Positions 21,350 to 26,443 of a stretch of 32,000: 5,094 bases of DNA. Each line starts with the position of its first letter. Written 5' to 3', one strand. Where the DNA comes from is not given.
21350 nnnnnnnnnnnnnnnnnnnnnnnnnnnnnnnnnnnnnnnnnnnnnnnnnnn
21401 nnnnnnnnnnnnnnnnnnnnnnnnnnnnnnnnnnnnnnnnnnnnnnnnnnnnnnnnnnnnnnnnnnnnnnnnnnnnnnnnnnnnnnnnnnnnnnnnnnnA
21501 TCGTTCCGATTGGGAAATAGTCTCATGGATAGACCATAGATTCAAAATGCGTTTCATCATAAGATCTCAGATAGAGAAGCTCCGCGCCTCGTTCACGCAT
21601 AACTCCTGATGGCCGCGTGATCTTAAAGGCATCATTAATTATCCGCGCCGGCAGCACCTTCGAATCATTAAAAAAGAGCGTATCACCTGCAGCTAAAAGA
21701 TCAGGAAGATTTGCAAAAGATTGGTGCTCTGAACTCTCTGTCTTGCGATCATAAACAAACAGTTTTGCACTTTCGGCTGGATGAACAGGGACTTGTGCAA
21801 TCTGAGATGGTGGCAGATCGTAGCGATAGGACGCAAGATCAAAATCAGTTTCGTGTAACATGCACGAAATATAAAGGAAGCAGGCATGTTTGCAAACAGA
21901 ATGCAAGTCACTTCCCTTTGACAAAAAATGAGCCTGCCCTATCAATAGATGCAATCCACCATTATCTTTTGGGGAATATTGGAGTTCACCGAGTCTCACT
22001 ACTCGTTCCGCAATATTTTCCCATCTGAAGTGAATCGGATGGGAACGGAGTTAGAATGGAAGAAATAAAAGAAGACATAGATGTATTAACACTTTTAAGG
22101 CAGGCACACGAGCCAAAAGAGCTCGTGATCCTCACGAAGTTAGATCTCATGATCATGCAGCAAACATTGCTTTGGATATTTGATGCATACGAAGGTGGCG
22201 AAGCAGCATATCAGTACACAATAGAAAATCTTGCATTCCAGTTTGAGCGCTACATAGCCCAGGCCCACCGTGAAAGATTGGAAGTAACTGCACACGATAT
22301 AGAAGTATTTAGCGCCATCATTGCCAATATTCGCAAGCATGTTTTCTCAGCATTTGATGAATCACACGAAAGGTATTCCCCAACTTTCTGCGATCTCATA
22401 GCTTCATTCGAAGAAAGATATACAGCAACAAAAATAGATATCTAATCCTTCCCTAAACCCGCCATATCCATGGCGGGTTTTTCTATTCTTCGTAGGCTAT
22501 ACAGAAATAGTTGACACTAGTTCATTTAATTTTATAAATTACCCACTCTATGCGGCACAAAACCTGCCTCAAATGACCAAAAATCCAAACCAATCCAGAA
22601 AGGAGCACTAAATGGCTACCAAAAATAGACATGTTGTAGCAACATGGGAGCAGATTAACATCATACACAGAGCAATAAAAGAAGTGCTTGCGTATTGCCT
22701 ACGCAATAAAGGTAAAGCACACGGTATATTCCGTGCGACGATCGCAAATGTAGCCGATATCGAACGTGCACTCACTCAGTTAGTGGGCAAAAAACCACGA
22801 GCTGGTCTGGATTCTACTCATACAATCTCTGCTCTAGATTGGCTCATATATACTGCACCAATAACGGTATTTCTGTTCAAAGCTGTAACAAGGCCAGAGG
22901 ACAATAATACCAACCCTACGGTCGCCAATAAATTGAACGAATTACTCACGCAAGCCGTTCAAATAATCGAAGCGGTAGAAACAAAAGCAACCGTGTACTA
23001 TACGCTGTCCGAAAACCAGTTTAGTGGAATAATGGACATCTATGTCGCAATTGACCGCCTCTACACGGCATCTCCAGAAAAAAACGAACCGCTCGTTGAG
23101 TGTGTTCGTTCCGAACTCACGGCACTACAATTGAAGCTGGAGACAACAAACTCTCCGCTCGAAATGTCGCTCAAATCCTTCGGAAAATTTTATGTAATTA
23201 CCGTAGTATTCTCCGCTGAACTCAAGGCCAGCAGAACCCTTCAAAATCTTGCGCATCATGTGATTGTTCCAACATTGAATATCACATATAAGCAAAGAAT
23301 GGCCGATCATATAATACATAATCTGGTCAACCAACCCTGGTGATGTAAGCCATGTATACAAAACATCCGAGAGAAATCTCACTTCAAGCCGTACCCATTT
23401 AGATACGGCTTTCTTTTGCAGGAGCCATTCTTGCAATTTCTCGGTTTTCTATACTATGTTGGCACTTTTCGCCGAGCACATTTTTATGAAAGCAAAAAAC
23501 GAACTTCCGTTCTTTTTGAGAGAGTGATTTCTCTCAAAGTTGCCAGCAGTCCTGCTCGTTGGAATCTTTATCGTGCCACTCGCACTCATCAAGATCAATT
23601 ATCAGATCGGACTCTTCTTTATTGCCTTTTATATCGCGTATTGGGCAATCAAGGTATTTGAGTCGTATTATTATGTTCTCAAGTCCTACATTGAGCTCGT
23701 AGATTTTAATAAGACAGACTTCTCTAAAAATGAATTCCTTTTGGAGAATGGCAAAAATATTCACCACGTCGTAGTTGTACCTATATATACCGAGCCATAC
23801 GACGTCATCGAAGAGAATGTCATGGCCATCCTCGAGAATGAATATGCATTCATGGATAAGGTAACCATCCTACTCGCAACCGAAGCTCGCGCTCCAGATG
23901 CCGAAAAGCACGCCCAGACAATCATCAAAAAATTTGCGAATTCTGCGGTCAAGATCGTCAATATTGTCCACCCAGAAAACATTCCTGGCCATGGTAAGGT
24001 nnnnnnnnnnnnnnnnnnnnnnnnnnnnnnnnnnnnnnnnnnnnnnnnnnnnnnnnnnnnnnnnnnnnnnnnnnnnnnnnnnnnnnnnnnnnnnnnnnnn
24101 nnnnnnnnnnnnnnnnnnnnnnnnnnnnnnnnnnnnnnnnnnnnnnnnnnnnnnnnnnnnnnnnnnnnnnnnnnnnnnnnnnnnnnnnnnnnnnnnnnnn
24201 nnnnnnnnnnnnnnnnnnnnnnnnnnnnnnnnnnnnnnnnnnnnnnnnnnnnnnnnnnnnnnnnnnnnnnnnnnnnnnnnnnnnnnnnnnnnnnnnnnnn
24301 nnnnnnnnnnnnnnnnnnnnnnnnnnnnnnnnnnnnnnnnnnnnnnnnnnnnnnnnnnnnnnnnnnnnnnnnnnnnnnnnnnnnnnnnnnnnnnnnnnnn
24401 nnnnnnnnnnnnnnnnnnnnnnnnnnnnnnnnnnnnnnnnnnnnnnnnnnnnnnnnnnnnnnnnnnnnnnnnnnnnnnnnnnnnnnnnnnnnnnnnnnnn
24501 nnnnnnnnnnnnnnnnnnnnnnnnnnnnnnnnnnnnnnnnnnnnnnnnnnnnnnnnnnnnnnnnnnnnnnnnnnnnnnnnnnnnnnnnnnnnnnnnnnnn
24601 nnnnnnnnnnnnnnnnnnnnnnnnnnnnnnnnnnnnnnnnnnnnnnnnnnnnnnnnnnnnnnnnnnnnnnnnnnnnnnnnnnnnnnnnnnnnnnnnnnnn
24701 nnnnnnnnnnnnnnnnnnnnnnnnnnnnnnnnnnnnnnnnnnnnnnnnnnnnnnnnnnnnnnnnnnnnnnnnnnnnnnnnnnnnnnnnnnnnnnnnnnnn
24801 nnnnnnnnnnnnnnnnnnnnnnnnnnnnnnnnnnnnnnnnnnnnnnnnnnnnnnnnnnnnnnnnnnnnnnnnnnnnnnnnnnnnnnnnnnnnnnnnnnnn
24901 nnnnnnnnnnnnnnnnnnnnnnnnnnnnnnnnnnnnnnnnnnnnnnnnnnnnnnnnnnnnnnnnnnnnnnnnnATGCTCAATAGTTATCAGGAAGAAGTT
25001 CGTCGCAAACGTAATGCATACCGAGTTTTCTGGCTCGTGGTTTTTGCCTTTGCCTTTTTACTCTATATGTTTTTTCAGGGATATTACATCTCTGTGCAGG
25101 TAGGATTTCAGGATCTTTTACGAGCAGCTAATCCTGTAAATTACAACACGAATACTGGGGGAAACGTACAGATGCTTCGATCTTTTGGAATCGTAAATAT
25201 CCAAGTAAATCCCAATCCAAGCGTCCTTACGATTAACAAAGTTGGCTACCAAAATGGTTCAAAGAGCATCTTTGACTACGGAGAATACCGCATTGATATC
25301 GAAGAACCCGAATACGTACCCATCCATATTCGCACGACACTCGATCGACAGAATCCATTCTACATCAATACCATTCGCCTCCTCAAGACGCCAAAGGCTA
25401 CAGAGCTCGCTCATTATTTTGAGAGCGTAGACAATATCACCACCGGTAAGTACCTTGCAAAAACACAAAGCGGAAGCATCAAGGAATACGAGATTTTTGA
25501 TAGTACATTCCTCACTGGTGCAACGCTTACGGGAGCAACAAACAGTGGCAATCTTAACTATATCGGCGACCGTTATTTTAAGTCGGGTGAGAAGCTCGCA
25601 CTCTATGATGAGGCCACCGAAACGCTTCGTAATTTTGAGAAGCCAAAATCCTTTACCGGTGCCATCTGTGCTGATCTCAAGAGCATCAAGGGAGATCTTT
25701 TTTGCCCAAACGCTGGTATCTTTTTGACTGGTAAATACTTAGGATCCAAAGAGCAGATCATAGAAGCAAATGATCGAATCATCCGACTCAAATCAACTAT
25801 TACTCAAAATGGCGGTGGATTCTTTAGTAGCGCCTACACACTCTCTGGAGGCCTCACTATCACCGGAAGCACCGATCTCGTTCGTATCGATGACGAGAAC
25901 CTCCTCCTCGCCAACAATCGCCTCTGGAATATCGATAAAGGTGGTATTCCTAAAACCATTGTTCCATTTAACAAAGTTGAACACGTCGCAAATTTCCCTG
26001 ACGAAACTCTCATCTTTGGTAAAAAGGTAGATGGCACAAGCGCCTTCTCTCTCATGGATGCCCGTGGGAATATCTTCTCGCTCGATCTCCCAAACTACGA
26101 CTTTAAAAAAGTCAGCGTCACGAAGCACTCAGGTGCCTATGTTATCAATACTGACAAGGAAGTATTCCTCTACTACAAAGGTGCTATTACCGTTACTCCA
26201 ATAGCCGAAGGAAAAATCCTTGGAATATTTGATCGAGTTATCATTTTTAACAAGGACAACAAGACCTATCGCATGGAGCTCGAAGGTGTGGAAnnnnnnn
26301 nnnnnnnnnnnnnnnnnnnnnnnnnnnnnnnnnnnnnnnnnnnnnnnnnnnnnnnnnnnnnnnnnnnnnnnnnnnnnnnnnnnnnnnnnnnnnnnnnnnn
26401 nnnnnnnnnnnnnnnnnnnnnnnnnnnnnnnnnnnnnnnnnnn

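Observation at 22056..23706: TGA-free two-gene cassette with its own promoters; the second gene ends at TGA followed by a terminator, conflicting with the recoded genome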

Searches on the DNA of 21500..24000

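Call 55: search_rna_families(source=window, start=21500, end=24000, threshold=evalue, max_evalue=1)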
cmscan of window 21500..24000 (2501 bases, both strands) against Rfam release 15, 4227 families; matches with E-value up to 1: 1.
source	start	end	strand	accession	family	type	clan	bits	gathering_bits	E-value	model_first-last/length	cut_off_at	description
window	22454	22514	-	RF00624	P9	Gene;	-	18.5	43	0.77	1-74/74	no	Pseudomonas sRNA P9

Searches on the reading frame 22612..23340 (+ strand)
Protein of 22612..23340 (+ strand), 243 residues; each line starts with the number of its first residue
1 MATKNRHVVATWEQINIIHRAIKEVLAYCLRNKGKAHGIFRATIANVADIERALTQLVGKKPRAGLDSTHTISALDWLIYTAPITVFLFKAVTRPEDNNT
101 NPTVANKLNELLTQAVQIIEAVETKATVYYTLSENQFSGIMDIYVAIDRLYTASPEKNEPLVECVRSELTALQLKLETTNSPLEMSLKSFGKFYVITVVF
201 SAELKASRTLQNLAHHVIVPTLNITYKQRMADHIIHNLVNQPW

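Call 6: search_protein_families(library=pfam, max_evalue=1, proteins=[window:22612-23340:+])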
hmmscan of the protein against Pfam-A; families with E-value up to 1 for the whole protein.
seq(243 aa): 1 family
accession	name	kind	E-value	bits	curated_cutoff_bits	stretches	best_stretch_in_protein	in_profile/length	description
PF21859.2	Replitron_HUH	-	0.2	12.4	28.5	0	23-52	93-120/128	Replitron, HUH endonuclease domain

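Call 8: find_homologous_proteins(query=window:22612-23340:+, max_evalue=1)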
Query seq(243 aa) (243 aa): 1 proteins with E <= 1 among 304 candidates.
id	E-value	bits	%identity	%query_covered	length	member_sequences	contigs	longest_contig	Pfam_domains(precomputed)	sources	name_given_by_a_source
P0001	1.6e-154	530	100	100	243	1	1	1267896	-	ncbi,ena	-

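Call 10: find_encoding_contigs(protein=P0001, flank=10000, max_places=6)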
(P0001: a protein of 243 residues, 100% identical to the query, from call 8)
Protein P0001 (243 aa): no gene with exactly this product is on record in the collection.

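Call 11: list_cluster_members(proteins=[P0001, P0002])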
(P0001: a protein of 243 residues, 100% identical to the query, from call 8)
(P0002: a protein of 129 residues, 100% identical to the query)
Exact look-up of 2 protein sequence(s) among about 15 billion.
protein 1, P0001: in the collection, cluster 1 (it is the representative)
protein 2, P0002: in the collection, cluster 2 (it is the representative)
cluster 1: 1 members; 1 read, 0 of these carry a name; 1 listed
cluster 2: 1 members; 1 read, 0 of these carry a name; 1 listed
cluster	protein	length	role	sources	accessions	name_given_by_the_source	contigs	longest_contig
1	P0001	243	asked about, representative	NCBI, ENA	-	-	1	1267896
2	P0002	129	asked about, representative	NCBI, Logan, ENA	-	-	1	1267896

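Call 22: find_related_loci(query=window:22612-23340:+, collection=viral_contigs, flank=10000)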
Query window:22612-23340:+ (243 aa) in viral_contigs; peptide patterns used: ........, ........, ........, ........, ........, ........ (x = any residue, [..] = any of these).
3 stretches matched a pattern, but none encodes a relative of the query by tblastn (E <= 1e-3).

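Call 27: predict_structure(protein=window:22612-23340:+)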
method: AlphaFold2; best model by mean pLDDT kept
length: 243 residues; sequences in the alignment: 1
mean_pLDDT: 43.1   pTM: 0.42
mean pLDDT of the five models: 43.1, 35.2, 34.7, 33.1, 32.1
residues with pLDDT >= 90: 0; 70-90: 2; 50-70: 80; < 50: 161
segments of 3 or more residues with pLDDT < 50: 1-5, 34-47, 61-64, 86-100, 124-243
pLDDT, mean of each block of 10 residues (from residue 1): 46 68 63 45 44 52 52 56 50 42 58 59 43 36 35 37 37 31 33 32 30 29 30 31 27
secondary structure, 60 per line:
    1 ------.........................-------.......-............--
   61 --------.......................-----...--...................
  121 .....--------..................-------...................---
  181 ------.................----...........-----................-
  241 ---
elements in order: E7-11 H12-31 H39-45 H47-58 E69-73 H74-91 H102-125 H134-151 H159-177 H187-203 H208-218 H224-239

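Call 28: search_protein_representatives(protein=window:22612-23340:+)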
Query: 243 residues. Proteins with E-value up to 0.001 (for the whole library): 2; up to 1e-10: 1; up to 1e-30: 1. The best 2 are listed.
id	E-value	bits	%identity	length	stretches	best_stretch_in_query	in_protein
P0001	4.9e-155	529.7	100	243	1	1-243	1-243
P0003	2.2e-06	43.7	30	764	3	22-84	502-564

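Call 30: search_protein_families(library=pfam, max_evalue=1, proteins=[P0003])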
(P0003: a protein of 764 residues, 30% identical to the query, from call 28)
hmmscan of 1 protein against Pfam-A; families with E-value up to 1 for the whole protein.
P0003 (764 aa): 5 families
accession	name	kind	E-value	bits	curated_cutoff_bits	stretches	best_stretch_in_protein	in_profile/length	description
PF04851.21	ResIII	-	3.5e-19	69.7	22.5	1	27-187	4-163/164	Type III restriction enzyme, res subunit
PF00270.35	DEAD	-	1.7e-09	38.1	26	1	51-187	17-161/167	DEAD/DEAH box helicase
PF00271.37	Helicase_C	-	1e-06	29.4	23.5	1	306-392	22-108/110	Helicase conserved C-terminal domain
PF18766.7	SWI2_SNF2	-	3.5e-06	27.3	26.7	1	31-186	2-155/221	SWI2/SNF2 ATPase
PF00176.29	SNF2-rel_dom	-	0.23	11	24.9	1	54-167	23-142/290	SNF2-related domain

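Call 33: search_protein_families(library=phrogs, max_evalue=1, proteins=[window:22612-23340:+])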
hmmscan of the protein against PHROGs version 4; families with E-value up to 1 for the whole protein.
window:22612-23340:+ (243 aa): 2 families
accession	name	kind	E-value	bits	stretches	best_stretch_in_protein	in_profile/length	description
phrog_23755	-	unknown function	0.03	15.5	1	2-27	16-41/63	-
phrog_13209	-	unknown function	0.062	14.1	0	100-133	16-50/198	-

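Call 34: search_protein_families(library=padloc, max_evalue=1, proteins=[window:22612-23340:+])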
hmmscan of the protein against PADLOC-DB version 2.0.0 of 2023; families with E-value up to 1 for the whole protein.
window:22612-23340:+ (243 aa): 0 families

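Call 36: find_related_loci(query=window:22612-23340:+, collection=metagenome_contigs, flank=10000)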
Query window:22612-23340:+ (243 aa) in metagenome_contigs; peptide patterns used: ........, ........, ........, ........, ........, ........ (x = any residue, [..] = any of these).
133 stretches matched a pattern, but none encodes a relative of the query by tblastn (E <= 1e-3).

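Call 57: search_dna_similar(query=window:22612-23340:+, collection=phages, mode=protein, max_evalue=1)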
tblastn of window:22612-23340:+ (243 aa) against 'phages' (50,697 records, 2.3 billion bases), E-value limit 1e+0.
No match.

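Call 61: find_encoding_contigs(protein=P0003, flank=8000, max_places=3)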
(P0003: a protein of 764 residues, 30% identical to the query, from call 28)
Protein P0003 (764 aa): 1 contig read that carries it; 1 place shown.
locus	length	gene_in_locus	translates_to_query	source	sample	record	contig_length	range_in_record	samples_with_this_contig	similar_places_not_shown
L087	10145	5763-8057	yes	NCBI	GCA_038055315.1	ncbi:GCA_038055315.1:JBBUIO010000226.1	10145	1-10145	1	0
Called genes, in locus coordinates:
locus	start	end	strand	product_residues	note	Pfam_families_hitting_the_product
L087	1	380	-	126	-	PF13784:Fic_N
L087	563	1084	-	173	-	-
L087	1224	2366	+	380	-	PF07907:YibE_F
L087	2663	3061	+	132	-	PF01475:FUR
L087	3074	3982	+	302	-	PF01297:ZnuA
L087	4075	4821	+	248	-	PF00005:ABC_tran, PF13304:AAA_21 (weak)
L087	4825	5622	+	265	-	PF00950:ABC-3, PF01032:FecCD (weak)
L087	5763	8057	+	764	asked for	PF04851:ResIII, PF00270:DEAD, PF18766:SWI2_SNF2 (weak), PF00271:Helicase_C (faint)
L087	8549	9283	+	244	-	PF01978:TrmB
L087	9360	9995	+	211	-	PF00702:Hydrolase (weak)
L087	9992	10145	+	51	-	PF12804:NTP_transf_3 (weak)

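Call 62: search_dna_similar(query=window:22612-23340:+, collection=plasmids, mode=protein, max_evalue=1)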
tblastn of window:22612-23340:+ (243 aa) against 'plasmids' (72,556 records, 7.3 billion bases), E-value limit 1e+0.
No match.

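Call 70: search_solved_structures(query=window:22612-23340:+, max_evalue=1)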
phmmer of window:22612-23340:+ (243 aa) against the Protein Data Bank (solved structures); distinct sequences matched with E-value up to 1: 8.
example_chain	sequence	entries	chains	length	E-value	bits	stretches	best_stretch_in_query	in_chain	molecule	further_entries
8qcf_M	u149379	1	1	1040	0.027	17.2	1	54-138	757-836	Antiviral helicase SKI2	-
4buj_A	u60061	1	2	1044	0.029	17.1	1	54-138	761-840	ANTIVIRAL HELICASE SKI2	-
4a4z_A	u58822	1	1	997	0.051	16.3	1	54-136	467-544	ANTIVIRAL HELICASE SKI2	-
5mc6_h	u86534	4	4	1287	0.07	15.8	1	54-136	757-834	Antiviral helicase SKI2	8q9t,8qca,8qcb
4ozw_A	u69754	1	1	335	0.57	12.9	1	35-79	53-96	Alginate lyase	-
3e58_A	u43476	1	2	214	0.57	12.9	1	102-156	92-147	putative Beta-phosphoglucomutase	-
4ozv_A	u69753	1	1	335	0.57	12.9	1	35-79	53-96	Alginate lyase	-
7sa8_A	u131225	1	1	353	0.61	12.8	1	35-79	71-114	Alginate lyase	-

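Call 72: search_protein_families(library=ncbifam, max_evalue=1, proteins=[window:22612-23340:+])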
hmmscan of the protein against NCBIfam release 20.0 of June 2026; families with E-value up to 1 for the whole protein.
window:22612-23340:+ (243 aa): 2 families
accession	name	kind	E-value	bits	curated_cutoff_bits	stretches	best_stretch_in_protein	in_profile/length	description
TIGR03907.1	QH_beta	equivalog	0.065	12.3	223.2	1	82-134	239-290/338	quinohemoprotein amine dehydrogenase subunit beta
NF001467.0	PRK00325.1-2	equivalog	0.082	11.7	429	1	35-79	77-120/364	mannuronate-specific alginate lyase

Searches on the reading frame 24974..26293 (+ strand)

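Call 6: search_protein_families(library=pfam, max_evalue=1, proteins=[window:24974-26293:+])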
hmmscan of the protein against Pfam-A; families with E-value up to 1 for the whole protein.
seq(440 aa): 1 family
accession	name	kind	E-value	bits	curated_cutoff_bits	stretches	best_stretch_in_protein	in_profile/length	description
PF08308.17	PEGA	-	0.24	11.8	20.8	0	72-127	2-59/71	PEGA domain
